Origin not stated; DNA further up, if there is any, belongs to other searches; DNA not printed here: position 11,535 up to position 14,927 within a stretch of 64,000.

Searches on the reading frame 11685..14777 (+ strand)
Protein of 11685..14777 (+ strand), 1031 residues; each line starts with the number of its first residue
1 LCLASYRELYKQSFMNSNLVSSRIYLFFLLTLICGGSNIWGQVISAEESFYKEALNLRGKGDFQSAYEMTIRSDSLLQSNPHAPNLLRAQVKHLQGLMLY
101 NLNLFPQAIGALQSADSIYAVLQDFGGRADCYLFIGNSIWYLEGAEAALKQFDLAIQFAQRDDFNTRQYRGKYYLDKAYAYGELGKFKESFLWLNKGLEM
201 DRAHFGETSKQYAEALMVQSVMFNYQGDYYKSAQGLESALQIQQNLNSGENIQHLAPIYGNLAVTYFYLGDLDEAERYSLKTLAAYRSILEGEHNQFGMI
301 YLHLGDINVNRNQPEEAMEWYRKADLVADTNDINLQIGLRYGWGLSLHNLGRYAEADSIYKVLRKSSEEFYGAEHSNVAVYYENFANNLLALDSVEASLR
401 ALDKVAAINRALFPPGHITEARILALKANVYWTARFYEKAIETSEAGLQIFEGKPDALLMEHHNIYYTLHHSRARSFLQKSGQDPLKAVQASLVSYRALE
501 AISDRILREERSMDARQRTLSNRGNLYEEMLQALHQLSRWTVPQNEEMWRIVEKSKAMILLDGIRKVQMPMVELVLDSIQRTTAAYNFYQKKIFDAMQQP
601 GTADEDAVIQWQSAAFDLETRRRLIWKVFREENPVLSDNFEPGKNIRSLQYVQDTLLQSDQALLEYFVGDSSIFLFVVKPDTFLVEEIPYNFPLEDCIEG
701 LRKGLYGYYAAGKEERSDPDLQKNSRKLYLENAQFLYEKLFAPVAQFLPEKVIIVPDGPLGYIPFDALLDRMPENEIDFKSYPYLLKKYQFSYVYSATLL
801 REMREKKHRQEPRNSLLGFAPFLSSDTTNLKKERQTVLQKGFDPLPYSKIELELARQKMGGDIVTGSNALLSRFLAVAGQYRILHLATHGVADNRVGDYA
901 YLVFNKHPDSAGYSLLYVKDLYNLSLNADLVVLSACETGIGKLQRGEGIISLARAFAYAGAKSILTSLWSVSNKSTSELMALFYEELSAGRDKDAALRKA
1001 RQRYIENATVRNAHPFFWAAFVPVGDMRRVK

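Call 7: search_protein_families(library=pfam, proteins=[window:11685-14777:+], max_evalue=0.001)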
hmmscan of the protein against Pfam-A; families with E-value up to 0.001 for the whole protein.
window:11685-14777:+ (1031 aa): 7 families
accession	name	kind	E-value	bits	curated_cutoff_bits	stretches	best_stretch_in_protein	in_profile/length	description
PF12770.12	CHAT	-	4.5e-61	207.3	24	1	732-1026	3-289/289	CHAT domain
PF13424.12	TPR_12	-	1.6e-22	79.9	30.1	2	256-324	3-71/77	Tetratricopeptide repeat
PF13374.12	TPR_10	-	4.4e-15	55.6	27.5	1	259-294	5-40/42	Tetratricopeptide repeat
PF13181.12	TPR_8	-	1.2e-09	38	25.7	0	172-204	2-34/34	Tetratricopeptide repeat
PF00515.34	TPR_1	-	3.9e-07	30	27.8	0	256-278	1-23/34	Tetratricopeptide repeat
PF17874.7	TPR_MalT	-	9.5e-05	22.3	45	1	155-335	27-198/336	MalT-like TPR region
PF07719.23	TPR_2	-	0.00083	19.7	27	0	258-278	3-23/34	Tetratricopeptide repeat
